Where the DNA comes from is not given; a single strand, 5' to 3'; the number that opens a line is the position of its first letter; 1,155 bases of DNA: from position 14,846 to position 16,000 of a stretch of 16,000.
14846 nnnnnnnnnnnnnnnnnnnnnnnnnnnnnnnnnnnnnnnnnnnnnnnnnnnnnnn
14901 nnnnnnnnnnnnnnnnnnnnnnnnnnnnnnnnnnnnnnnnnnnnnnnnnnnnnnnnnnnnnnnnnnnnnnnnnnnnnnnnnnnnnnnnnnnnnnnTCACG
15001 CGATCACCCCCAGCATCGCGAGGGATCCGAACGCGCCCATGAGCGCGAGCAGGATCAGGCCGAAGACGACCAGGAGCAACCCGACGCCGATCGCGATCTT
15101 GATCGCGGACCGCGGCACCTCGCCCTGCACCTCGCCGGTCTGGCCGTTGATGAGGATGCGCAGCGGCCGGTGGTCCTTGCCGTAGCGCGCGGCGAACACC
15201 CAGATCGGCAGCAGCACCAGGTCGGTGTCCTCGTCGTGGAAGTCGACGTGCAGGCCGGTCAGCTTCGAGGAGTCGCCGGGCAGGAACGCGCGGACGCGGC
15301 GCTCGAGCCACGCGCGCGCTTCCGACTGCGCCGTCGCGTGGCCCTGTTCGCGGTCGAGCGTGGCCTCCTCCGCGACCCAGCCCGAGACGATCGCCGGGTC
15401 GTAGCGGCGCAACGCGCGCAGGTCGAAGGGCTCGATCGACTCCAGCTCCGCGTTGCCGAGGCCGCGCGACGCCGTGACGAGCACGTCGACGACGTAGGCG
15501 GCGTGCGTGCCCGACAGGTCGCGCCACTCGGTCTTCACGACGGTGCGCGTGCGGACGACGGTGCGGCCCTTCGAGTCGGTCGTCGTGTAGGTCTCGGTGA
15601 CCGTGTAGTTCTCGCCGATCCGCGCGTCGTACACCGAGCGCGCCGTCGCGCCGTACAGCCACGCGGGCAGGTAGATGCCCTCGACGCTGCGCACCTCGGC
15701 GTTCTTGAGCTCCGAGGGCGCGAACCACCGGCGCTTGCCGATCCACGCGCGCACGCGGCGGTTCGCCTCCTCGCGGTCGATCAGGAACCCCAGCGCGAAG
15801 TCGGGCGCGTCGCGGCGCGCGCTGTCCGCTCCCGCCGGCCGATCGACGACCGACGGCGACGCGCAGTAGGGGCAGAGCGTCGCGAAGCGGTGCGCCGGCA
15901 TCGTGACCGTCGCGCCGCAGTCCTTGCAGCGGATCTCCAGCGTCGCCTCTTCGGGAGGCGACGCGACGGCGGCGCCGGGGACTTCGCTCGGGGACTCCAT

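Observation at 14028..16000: Coupled pair of paralogous zinc-ribbon, tail-anchored membrane proteins with no assignable function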

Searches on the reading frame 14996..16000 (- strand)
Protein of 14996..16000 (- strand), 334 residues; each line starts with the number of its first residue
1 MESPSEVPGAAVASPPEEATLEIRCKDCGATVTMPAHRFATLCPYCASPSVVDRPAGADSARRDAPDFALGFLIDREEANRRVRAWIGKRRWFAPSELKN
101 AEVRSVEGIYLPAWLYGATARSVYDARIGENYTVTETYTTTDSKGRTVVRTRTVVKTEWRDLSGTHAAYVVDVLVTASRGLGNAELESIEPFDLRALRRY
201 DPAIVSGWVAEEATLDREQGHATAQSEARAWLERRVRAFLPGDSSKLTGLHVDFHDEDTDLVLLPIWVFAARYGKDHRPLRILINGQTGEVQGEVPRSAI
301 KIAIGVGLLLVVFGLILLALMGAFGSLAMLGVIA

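Call 6: search_protein_families(library=pfam, proteins=[window:14996-16000:-], max_evalue=1)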
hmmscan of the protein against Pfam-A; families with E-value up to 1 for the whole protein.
window:14996-16000:- (334 aa): 6 families
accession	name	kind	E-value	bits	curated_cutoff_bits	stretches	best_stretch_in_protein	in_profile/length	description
PF14599.11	zinc_ribbon_6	-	0.00011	22.5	27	1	15-48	22-55/59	Zinc-ribbon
PF01155.25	HypA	-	0.0025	18.3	28.9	1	17-51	65-97/112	Hydrogenase/urease nickel incorporation, metallochaperone, hypA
PF08271.17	Zn_Ribbon_TF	-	0.041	13.9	29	0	18-31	15-28/43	TFIIB zinc-binding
PF23548.1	Zn_ribbon_FGT1_2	-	0.064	13.3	27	1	22-49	2-29/35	FORGETTER1 second zinc ribbon domain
PF23458.2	DUF7130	-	0.11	12.9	35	1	18-49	49-79/89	Domain of unknown function (DUF7130)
PF09723.15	Zn_ribbon_8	-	0.28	11.7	34.4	1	24-51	7-37/41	Zinc ribbon domain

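Call 7: search_protein_families(library=ncbifam, proteins=[window:14996-16000:-], max_evalue=1)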
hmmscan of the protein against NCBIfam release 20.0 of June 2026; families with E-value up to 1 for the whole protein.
window:14996-16000:- (334 aa): 1 family
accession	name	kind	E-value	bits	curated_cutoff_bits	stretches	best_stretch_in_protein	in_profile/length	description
TIGR00100.1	hypA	equivalog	0.17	11.9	88.1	1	18-50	66-97/116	hydrogenase maturation nickel metallochaperone HypA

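Call 13: find_homologous_proteins(query=window:14996-16000:-)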
Query window:14996-16000:- (334 aa): 1044 proteins with E <= 0.001 among 8000 candidates; the best 120 are listed.
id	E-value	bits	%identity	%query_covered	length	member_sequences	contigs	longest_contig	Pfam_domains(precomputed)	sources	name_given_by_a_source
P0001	5.8e-220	747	100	100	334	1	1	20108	-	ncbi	-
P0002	4.4e-148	511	77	84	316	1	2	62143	-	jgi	jgi:hypothetical protein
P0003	7.0e-143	494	72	86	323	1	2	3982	-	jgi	-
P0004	1.7e-142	493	70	95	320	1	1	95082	-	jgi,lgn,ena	-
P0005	3.9e-141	488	70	92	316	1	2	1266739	-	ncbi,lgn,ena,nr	ncbi:MAG: hypothetical protein H6831_03805 [Planctomycetes bacterium]|nr:hypothetical protein [Planc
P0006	2.8e-132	459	65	93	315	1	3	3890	-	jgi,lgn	jgi:hypothetical protein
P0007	1.4e-131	457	68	91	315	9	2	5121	-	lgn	-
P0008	3.3e-128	446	65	92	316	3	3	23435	-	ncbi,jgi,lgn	ncbi:MAG: hypothetical protein ACI9D0_000748 [Bacteroidia bacterium]|jgi:hypothetical protein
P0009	9.6e-127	441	66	87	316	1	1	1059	-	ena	-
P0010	1.8e-125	437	63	92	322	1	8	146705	-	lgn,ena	-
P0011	2.1e-125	436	65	91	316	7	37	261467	-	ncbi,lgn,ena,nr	ncbi:MAG: hypothetical protein P8N31_13155 [Planctomycetota bacterium]|nr:hypothetical protein [Plan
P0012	6.9e-125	435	64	90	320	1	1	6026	-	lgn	-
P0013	5.6e-124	432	67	83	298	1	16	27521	-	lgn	-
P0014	1.4e-123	430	65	87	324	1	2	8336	-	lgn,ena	-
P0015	3.0e-123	429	66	83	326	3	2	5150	-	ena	-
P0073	5.2e-95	336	51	93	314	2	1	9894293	-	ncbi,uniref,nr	ncbi:hypothetical protein Mal15_04350 [Stieleria maiorica]|uniref:Uncharacterized protein n=1 Tax=St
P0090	3.2e-94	334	53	84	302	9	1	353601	-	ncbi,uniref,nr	ncbi:hypothetical protein [Cystobacter ferrugineus]|uniref:Zinc ribbon domain-containing protein n=1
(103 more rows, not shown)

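Call 14: find_encoding_contigs(protein=P0001, flank=10000, max_places=4)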
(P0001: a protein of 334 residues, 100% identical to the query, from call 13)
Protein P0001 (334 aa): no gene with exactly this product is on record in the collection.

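Call 15: find_encoding_contigs(protein=P0005, flank=10000, max_places=2)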
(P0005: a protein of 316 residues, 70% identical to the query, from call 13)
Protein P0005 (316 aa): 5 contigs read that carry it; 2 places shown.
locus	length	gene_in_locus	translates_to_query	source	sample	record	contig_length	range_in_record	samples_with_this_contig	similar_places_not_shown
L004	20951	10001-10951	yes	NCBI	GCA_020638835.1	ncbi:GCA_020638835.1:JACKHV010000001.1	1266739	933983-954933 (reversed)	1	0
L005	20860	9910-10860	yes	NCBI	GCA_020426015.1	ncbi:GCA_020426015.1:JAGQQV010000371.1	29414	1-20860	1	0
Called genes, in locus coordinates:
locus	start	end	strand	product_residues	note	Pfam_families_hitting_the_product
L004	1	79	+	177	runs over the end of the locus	-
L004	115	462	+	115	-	PF12840:HTH_20 (weak), PF12802:MarR_2 (faint), PF08279:HTH_11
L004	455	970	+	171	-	PF08327:AHSA1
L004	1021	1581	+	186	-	PF14117:DUF4287, PF18899:DUF5655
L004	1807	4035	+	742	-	PF12797:Fer4_2 (weak), PF12838:Fer4_7, PF13187:Fer4_9 (weak), PF13237:Fer4_10, PF14697:Fer4_21, PF01266:DAO, PF07992:Pyr_redox_2, PF13738:Pyr_redox_3, +10 more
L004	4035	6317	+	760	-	PF02085:Cytochrom_CIII (faint), PF14522:Cytochrome_C7 (faint), PF14537:Cytochrom_c3_2 (faint), PF22113:Mtrc-MtrF_II-IV_dom (weak)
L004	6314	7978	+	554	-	-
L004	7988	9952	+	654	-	PF02085:Cytochrom_CIII (faint), PF14522:Cytochrome_C7 (faint), PF14537:Cytochrom_c3_2 (faint), PF22113:Mtrc-MtrF_II-IV_dom (faint)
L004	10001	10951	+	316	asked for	-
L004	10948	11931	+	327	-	-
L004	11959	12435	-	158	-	PF07361:Cytochrom_B562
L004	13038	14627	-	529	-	PF01593:Amino_oxidase, PF13450:NAD_binding_8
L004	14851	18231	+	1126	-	PF06439:3keto-disac_hyd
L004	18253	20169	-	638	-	-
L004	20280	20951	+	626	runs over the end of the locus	PF02310:B12-binding, PF04055:Radical_SAM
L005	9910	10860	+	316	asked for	-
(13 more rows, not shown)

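Call 16: find_encoding_contigs(protein=P0073, flank=10000, max_places=2)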
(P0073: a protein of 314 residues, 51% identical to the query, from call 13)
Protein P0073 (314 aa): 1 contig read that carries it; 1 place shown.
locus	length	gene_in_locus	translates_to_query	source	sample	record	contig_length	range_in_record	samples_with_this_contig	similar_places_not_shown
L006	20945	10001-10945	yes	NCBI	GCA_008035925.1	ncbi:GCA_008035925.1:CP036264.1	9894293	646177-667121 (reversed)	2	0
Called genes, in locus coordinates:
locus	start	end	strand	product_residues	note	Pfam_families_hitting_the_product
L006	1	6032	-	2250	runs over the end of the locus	PF00801:PKD (faint), PF03160:Calx-beta, PF01839:FG-GAP (faint), PF13517:FG-GAP_3, PF00404:Dockerin_1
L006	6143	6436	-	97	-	-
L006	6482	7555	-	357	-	-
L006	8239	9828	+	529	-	PF00884:Sulfatase, PF16347:SGSH_C (weak)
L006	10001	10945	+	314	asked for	-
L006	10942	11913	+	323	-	-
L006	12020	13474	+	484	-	PF07394:DUF1501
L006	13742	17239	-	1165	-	PF02837:Glyco_hydro_2_N (faint), PF00703:Glyco_hydro_2, PF00884:Sulfatase, PF16347:SGSH_C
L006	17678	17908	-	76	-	-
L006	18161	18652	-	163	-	-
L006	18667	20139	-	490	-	PF02129:Peptidase_S15 (faint), PF00561:Abhydrolase_1, PF12146:Hydrolase_4, PF12697:Abhydrolase_6 (weak)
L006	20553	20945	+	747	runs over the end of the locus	PF12831:FAD_oxidored, PF25275:Golvesin_C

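Call 17: find_encoding_contigs(protein=P0090, flank=10000, max_places=2)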
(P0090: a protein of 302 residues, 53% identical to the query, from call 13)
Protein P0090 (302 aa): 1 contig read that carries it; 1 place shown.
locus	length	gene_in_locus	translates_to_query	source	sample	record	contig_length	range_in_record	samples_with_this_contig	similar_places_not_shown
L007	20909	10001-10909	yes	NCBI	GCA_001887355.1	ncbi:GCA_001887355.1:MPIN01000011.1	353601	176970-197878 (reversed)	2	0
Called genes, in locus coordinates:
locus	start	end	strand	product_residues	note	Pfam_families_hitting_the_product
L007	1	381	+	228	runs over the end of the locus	PF05198:IF3_N, PF00707:IF3_C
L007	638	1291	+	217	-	PF00702:Hydrolase, PF13419:HAD_2, PF13242:Hydrolase_like (weak)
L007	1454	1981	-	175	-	-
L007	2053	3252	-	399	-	PF08495:FIST, PF10442:FIST_C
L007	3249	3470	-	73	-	-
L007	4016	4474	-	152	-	-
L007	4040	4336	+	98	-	-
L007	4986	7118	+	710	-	PF11617:Cu-binding_MopE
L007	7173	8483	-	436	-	PF00324:AA_permease, PF13520:AA_permease_2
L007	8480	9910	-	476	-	PF07690:MFS_1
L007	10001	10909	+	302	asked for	-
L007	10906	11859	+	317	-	-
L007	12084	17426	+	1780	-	PF00501:AMP-binding, PF23024:AMP-dom_DIP2-like, PF00550:PP-binding, PF00668:Condensation, PF00501:AMP-binding, PF13193:AMP-binding_C (weak), PF00550:PP-binding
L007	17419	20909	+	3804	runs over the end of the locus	PF00109:ketoacyl-synt, PF02801:Ketoacyl-synt_C, PF16197:KAsynt_C_assoc, PF22336:RhiE-like_linker, PF22621:CurL-like_PKS_C, PF00698:Acyl_transf_1, PF00550:PP-binding, PF00668:Condensation, +8 more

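Call 22: search_solved_structures(query=A1, max_evalue=1)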
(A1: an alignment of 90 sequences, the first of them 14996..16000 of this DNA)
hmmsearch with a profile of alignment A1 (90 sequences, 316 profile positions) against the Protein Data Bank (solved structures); distinct sequences matched with E-value up to 1: 5.
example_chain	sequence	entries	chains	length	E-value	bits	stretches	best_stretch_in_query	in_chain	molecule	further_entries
9l08_A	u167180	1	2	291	0.00078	21.9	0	169-208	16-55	Covalently Connected Cytochrome c555 trimer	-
4qiw_P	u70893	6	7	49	0.0018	20.7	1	15-47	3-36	DNA-directed RNA polymerase subunit P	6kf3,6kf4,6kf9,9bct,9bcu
36ro_P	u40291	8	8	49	0.023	17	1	16-47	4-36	DNA-directed RNA polymerase subunit Rpo12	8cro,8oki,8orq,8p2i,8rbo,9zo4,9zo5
9v21_sC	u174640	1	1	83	0.43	12.9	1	9-45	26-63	Small ribosomal subunit protein eS27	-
9v1j_sC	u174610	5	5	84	0.44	12.8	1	9-45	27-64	Small ribosomal subunit protein eS27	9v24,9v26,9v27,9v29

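Call 24: search_protein_families(library=padloc, proteins=[window:14996-16000:-], max_evalue=1)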
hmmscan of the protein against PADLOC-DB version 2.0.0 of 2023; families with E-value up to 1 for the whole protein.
window:14996-16000:- (334 aa): 0 families

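Call 25: search_protein_families(library=phrogs, proteins=[window:14996-16000:-], max_evalue=1)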
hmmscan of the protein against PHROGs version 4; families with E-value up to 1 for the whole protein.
window:14996-16000:- (334 aa): 4 families
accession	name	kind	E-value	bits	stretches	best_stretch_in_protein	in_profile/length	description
phrog_4875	-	unknown function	0.0025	18.9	1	20-47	10-37/77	-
phrog_8470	-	unknown function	0.34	10.7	1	22-65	85-134/567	-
phrog_3886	-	unknown function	0.46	10.6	1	128-159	95-127/263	-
phrog_4852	-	unknown function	0.59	10.8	1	19-56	10-45/194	-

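Call 29: predict_structure(alignment_id=A1)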
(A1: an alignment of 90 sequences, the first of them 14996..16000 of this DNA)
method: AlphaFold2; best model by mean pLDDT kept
length: 334 residues; sequences in the alignment: 90
mean_pLDDT: 92.5   pTM: 0.80
mean pLDDT of the five models: 92.5, 90.7, 90.6, 90.4, 89.9
residues with pLDDT >= 90: 253; 70-90: 77; 50-70: 4; < 50: 0
segments of 3 or more residues with pLDDT < 50: none
pLDDT, mean of each block of 10 residues (from residue 1): 70 81 85 84 82 76 89 97 94 92 90 98 98 98 97 98 98 96 95 97 92 94 98 98 98 98 97 91 97 94 97 98 93 81
secondary structure, 60 per line:
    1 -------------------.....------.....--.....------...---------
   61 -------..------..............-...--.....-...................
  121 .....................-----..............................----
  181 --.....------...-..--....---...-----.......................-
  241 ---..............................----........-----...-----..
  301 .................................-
elements in order: E20-24 E31-35 E38-42 E49-51 H76-89 H96-100 E102-141 E147-176 H183-187 H202-205 E209-211 H217-239 E244-273 E278-285 E291-293 H299-333

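Call 32: fold_search(model_id=the predicted structure, library=pdb)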
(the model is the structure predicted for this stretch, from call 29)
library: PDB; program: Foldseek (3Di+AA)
matches with E <= 10: 309; with E <= 0.001: 0
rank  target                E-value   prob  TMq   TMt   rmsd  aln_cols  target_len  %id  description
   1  3b07_B                1.7e-02  0.25  0.13  0.15  21.4       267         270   10  Crystal structure of octameric pore form of gamma-hemolysin from Staphylococcus aureus (released 2011-10-12)
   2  5ec5_M                2.9e-02  0.35  0.10  0.11  18.7       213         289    9  Crystal structure of lysenin pore (released 2016-05-18)
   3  5ec5_C                3.2e-02  0.16  0.08  0.09  20.4       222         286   10  Crystal structure of lysenin pore (released 2016-05-18)
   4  3b07_A                4.0e-02  0.06  0.10  0.10  23.3       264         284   10  Crystal structure of octameric pore form of gamma-hemolysin from Staphylococcus aureus (released 2011-10-12)
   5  8jx3_A                4.2e-02  0.10  0.12  0.13  22.1       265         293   10  alpha-Hemolysin(G122S/K147R/K237C)-SpyTag/SpyCatcher head to head 14-mer (released 2024-07-03)
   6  3o44_A                4.2e-02  0.09  0.12  0.09  18.8       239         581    7  Crystal Structure of the Vibrio cholerae Cytolysin (HlyA) Heptameric Pore (released 2011-04-20)
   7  5gaq_A                4.7e-02  0.14  0.09  0.10  18.8       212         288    8  Cryo-EM structure of the Lysenin Pore (released 2016-04-06)
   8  5ec5_L                5.2e-02  0.23  0.10  0.11  18.6       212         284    9  Crystal structure of lysenin pore (released 2016-05-18)
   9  5njf_A                5.8e-02  0.04  0.07  0.05  28.9       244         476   10  E. coli Microcin-processing metalloprotease TldD/E (TldD H262A mutant) with pentapeptide bound (released 2017-10-04)
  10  3anz_A                6.2e-02  0.20  0.14  0.15  22.1       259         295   10  Crystal Structure of alpha-hemolysin (released 2011-06-22)
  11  4tw1_C                6.9e-02  0.11  0.10  0.12  23.6       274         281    8  Crystal structure of the octameric pore complex of the Staphylococcus aureus Bi-component Toxin LukGH (released 2014-11-12)
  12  3anz_C                7.2e-02  0.05  0.10  0.11  24.8       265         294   10  Crystal Structure of alpha-hemolysin (released 2011-06-22)
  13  5ec5_E                7.6e-02  0.20  0.10  0.11  18.4       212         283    9  Crystal structure of lysenin pore (released 2016-05-18)
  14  5ec5_I                8.1e-02  0.13  0.10  0.11  18.0       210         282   10  Crystal structure of lysenin pore (released 2016-05-18)
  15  5ec5_B                9.5e-02  0.20  0.10  0.11  17.8       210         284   10  Crystal structure of lysenin pore (released 2016-05-18)
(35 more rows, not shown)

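Call 33: search_protein_representatives(alignment_id=A1)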
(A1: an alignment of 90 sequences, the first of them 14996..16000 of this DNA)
Query: 90 sequences, 316 profile positions. Proteins with E-value up to 0.001 (for the whole library): 9463; up to 1e-10: 6073; up to 1e-30: 1910. The best 150 are listed.
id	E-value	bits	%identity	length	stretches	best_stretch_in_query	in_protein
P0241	2.1e-117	408.1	-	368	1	17-311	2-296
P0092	3.3e-117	407.5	-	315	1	5-312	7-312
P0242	2.1e-96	339.2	-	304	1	16-311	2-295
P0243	1.1e-93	330.2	-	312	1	10-310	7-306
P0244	4.3e-93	328.3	-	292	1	14-311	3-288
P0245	5.0e-92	324.8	-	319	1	16-314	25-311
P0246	9.8e-92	323.8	-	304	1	16-312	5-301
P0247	5.2e-91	321.5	-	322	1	9-310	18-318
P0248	4.8e-89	315.0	-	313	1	14-314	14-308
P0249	1.3e-87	310.3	-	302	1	13-313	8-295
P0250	2.0e-86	306.4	-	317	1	12-312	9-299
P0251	2.4e-86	306.1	-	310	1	14-313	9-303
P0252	7.7e-86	304.5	-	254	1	60-312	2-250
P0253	9.2e-86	304.2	-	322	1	11-267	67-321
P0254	1.5e-85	303.5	-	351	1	18-313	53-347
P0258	5.6e-84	298.3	-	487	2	41-311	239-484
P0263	2.8e-82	292.7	-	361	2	14-311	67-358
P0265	9.5e-82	291.0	-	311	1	11-313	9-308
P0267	1.4e-81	290.4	-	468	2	14-313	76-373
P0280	9.5e-79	281.2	-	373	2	6-310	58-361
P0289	5.4e-77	275.4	-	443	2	13-307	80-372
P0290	8.1e-77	274.8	-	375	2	7-314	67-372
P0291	8.4e-77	274.8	-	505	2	14-313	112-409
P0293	1.2e-76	274.3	-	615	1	12-314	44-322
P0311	1.6e-74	267.3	-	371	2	13-313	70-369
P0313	1.8e-74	267.1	-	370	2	15-312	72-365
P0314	2.2e-74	266.8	-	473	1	12-312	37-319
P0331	8.0e-72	258.4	-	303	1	19-313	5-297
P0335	4.7e-71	255.9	-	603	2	8-311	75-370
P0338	1.1e-70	254.7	-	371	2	10-312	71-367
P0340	1.1e-70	254.7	-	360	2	10-312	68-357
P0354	1.8e-69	250.7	-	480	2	5-312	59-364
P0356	2.8e-69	250.0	-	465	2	8-312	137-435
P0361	7.7e-69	248.6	-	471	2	11-313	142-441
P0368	6.9e-68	245.5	-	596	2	12-312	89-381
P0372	2.8e-67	243.5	-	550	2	16-313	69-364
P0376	4.7e-67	242.8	-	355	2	8-311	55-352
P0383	1.0e-66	241.6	-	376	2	13-313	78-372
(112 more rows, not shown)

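Call 39: list_cluster_members(proteins=[P0280, P0311, P0338, P0383, P0354, P0290, P0313, P0376, P0340, P0263])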
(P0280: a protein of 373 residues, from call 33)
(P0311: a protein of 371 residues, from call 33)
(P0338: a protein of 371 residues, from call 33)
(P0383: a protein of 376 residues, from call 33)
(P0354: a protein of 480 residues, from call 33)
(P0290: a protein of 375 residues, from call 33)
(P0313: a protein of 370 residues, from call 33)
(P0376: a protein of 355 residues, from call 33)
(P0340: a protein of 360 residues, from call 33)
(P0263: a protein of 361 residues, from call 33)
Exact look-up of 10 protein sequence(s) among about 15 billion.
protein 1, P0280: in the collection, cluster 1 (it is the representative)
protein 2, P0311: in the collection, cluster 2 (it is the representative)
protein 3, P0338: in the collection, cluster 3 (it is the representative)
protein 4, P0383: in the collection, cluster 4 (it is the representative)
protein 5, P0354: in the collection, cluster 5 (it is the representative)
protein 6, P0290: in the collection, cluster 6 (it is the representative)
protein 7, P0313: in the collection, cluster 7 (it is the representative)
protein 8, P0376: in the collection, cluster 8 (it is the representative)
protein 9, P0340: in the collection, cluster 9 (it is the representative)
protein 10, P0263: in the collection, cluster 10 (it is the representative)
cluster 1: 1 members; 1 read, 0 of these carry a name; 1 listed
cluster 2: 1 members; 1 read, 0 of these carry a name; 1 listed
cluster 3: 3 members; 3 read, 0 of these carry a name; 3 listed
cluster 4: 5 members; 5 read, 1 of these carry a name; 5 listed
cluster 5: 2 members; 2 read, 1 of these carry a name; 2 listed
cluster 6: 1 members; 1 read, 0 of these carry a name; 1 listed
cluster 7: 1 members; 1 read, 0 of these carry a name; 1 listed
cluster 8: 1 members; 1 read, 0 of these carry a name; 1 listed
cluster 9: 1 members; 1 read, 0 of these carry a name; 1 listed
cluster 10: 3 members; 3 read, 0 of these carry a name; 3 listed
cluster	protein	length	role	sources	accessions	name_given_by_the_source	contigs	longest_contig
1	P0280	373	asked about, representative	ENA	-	-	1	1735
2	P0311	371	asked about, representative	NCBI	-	-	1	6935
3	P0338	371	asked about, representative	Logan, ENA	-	-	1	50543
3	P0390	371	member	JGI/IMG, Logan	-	-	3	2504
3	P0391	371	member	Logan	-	-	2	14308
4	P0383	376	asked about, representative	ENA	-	-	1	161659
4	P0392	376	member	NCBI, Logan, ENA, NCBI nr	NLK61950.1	MAG: hypothetical protein GX287_00710 [Fusobacteria bacterium] | hypothetical protein [Fusobacteriota bacterium]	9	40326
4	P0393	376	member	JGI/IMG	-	-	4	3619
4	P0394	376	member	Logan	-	-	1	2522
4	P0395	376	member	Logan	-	-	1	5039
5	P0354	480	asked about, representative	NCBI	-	-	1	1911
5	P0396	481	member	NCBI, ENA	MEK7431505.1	MAG: hypothetical protein AABZ74_00115 [Cyanobacteriota bacterium]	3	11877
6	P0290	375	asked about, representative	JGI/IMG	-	-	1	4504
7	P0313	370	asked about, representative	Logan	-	-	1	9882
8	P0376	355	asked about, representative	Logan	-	-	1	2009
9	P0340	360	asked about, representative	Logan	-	-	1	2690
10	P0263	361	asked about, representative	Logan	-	-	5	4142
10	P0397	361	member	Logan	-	-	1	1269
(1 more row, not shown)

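Call 48: find_related_loci(query=A2, collection=metagenome_contigs, flank=8000)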
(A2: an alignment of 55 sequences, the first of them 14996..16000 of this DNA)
Query A2 (334 aa) in metagenome_contigs; peptide patterns used: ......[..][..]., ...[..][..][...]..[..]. (x = any residue, [..] = any of these).
348 stretches matched a pattern; 208 encode a relative of the query (tblastn E <= 1e-3); the best 80 are kept; 80 distinct loci.
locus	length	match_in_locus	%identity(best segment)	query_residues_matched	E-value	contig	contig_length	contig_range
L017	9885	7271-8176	68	21-323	7e-131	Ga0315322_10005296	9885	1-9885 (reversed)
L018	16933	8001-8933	70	17-333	9e-131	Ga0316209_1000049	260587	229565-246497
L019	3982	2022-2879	72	17-302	3e-130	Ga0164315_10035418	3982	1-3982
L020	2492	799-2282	65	1-323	3e-129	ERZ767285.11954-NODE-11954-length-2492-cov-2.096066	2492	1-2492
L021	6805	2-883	65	29-323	3e-117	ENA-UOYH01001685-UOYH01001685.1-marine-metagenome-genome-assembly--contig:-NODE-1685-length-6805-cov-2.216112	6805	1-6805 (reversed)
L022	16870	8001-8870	66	16-303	8e-117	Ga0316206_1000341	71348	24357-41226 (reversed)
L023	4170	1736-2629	62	14-314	4e-108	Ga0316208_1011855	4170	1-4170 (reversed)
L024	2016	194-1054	62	18-302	3e-108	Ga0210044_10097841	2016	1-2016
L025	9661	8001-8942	53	13-324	6e-98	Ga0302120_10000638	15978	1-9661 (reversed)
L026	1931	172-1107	49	7-322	6e-103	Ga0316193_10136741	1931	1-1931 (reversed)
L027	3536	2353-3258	56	20-327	1e-98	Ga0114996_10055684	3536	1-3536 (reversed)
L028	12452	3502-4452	52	7-327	2e-97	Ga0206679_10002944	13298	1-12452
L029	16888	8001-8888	56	20-318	4e-96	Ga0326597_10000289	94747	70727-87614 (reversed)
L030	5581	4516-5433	50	17-325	1e-94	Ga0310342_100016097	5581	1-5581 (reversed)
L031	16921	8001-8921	52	14-324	1e-90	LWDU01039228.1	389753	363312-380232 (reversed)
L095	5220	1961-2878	49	8-308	2e-76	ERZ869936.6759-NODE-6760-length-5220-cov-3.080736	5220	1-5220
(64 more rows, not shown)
